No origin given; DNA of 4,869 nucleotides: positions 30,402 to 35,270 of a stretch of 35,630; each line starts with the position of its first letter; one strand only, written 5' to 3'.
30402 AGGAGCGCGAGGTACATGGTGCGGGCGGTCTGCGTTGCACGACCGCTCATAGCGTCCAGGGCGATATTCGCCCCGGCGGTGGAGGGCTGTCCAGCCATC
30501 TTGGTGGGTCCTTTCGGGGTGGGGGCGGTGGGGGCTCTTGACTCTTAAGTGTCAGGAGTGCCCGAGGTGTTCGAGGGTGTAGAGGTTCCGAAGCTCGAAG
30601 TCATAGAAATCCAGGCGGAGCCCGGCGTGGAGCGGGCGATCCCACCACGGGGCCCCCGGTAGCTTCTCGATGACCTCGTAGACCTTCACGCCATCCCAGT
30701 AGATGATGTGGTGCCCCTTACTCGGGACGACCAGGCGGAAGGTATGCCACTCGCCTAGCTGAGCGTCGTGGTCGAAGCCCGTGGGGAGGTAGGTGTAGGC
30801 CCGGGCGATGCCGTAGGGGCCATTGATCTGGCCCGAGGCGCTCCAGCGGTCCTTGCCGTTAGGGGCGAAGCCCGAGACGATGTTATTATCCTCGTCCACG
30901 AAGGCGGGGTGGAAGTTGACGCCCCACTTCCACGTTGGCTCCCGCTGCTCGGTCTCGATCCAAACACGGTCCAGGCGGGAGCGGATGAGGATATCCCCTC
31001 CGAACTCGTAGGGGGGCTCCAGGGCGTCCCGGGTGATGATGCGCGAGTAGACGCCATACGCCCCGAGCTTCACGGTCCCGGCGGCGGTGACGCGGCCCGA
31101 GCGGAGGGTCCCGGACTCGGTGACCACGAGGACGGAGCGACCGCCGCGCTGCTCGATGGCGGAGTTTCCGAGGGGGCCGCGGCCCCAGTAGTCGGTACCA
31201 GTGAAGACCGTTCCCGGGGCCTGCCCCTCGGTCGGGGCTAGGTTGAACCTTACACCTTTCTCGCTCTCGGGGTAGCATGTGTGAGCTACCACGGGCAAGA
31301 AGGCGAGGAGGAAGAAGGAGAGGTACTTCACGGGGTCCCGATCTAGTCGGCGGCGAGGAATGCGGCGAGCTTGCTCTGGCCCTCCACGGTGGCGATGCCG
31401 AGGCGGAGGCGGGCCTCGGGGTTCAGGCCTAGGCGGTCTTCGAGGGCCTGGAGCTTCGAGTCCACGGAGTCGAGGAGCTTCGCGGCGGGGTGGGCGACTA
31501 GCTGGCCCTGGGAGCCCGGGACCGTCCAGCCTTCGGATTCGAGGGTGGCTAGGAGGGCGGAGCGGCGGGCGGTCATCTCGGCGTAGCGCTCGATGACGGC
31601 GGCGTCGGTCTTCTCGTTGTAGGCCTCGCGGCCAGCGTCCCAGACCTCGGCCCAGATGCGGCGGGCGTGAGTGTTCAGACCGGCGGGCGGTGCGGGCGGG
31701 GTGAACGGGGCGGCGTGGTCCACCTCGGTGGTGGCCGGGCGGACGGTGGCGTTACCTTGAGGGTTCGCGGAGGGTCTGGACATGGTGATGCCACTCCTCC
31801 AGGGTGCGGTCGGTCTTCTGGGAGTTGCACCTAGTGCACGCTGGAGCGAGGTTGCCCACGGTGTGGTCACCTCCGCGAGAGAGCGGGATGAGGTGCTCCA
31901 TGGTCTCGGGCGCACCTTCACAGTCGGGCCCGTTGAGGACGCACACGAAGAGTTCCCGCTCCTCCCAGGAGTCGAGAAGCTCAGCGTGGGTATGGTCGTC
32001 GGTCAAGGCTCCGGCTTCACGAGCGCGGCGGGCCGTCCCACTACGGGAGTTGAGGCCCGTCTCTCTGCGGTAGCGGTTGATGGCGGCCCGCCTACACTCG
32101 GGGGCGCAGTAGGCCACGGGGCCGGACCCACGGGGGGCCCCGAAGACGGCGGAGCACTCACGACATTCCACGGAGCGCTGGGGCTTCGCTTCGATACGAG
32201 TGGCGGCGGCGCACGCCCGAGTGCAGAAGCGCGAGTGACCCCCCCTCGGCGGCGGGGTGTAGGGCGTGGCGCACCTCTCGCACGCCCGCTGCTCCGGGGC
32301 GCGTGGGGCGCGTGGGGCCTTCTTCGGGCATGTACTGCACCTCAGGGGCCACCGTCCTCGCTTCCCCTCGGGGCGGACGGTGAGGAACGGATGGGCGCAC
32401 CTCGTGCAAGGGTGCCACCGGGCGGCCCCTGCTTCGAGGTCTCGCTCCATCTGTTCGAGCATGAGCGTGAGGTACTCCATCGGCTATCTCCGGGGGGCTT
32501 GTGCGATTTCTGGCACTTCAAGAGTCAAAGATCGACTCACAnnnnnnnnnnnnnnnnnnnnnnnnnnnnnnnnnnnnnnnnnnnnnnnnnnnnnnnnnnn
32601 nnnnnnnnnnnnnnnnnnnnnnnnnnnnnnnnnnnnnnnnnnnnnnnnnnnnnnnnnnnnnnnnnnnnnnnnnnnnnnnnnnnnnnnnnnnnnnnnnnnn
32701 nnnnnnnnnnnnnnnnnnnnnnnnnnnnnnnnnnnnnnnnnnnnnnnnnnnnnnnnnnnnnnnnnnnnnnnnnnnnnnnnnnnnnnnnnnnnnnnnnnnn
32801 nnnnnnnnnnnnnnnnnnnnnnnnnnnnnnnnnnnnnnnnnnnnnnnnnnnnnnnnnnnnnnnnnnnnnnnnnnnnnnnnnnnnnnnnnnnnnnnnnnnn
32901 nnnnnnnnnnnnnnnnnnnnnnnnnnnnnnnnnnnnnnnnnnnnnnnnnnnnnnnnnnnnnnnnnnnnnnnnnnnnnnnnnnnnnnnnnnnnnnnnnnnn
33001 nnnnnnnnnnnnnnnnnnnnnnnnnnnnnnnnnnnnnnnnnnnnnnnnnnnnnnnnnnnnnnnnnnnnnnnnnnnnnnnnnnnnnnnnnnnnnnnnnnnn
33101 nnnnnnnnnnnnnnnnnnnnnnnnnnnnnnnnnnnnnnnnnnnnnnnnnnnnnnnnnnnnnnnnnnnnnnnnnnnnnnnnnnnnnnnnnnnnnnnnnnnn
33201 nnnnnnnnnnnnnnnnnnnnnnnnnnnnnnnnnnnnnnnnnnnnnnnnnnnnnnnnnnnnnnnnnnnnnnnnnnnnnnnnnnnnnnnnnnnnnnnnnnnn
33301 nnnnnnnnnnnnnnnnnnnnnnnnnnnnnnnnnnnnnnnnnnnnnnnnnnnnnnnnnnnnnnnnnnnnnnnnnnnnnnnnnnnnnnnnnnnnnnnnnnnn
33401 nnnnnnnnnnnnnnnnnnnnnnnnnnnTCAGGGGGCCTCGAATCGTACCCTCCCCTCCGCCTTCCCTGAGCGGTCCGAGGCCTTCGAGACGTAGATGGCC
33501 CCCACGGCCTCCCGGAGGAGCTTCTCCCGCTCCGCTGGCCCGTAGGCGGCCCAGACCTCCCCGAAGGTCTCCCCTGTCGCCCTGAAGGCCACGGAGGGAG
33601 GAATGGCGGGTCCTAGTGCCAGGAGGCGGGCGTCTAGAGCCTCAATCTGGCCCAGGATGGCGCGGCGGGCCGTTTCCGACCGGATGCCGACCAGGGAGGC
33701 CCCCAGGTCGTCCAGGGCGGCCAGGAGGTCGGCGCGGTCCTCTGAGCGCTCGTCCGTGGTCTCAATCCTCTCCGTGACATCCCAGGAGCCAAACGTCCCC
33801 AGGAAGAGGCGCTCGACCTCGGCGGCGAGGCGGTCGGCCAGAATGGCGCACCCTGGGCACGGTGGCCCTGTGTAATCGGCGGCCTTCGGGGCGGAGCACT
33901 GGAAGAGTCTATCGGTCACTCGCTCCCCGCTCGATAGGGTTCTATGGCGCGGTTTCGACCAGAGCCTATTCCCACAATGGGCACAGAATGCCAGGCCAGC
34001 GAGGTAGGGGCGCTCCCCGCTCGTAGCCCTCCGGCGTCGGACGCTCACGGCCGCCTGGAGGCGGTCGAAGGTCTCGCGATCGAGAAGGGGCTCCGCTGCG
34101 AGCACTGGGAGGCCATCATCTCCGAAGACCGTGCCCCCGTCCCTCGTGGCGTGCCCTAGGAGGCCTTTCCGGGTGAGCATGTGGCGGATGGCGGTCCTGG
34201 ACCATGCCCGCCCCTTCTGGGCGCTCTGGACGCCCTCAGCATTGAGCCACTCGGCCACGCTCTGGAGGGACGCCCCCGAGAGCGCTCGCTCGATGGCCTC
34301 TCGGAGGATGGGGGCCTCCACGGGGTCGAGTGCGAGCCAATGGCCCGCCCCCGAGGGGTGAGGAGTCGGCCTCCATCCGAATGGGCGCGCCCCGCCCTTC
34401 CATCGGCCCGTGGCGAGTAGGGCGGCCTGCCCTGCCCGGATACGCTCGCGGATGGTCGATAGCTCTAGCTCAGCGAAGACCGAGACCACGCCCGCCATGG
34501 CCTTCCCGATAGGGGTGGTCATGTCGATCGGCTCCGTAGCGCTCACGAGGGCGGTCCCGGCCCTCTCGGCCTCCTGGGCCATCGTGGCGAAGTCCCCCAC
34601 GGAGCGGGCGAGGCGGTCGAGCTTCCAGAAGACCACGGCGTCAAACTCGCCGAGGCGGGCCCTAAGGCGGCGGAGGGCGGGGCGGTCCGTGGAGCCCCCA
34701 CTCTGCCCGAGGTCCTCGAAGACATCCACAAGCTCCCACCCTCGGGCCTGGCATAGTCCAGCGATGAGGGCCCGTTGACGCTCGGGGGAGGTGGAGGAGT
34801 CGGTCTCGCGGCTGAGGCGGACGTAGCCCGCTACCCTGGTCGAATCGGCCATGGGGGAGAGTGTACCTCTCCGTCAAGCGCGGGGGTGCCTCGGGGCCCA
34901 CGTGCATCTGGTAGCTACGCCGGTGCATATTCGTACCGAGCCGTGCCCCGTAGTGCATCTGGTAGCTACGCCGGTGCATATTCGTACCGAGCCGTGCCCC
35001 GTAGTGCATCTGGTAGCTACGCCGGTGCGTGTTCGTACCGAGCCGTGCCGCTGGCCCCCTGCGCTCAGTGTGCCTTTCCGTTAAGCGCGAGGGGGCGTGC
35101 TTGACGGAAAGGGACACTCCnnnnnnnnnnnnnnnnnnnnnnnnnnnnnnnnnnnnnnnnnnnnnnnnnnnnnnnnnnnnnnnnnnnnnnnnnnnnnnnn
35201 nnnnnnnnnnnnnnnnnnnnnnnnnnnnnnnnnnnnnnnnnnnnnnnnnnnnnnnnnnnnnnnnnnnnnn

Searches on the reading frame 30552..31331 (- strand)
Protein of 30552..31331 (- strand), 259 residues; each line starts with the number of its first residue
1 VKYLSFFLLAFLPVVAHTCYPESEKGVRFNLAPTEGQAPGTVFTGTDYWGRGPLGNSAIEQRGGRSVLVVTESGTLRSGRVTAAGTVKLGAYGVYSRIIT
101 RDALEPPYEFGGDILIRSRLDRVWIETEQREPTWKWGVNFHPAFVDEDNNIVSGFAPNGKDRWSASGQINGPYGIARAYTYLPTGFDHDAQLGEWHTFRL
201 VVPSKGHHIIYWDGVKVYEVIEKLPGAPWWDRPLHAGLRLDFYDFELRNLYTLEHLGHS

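Call 11: search_protein_families(library=pfam, proteins=[window:30552-31331:-], max_evalue=0.01)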
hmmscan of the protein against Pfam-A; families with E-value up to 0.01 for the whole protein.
window:30552-31331:- (259 aa): 0 families

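Call 14: search_protein_families(library=phrogs, proteins=[window:30552-31331:-], max_evalue=0.01)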
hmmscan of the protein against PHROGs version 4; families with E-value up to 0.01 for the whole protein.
window:30552-31331:- (259 aa): 0 families

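Call 70: search_protein_families(library=pfam, proteins=[window:30552-31331:-], max_evalue=5)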
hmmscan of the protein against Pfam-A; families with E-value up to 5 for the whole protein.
window:30552-31331:- (259 aa): 1 family
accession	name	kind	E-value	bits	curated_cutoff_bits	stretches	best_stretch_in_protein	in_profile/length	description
PF20445.3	RHS_N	-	0.11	12.8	21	1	95-134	75-115/127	Retrotransposon hot spot proteins N-terminal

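Call 95: search_protein_families(library=ncbifam, proteins=[window:30552-31331:-], max_evalue=0.1)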
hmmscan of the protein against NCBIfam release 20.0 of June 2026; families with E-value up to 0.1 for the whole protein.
window:30552-31331:- (259 aa): 0 families

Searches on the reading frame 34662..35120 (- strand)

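Call 70: search_protein_families(library=pfam, proteins=[window:34662-35120:-], max_evalue=5)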
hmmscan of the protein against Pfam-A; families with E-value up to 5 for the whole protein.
window:34662-35120:- (152 aa): 1 family
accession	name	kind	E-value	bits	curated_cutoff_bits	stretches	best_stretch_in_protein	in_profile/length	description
PF00759.25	Glyco_hydro_9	-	1.3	8.6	27.7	1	37-73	359-393/444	Glycosyl hydrolase family 9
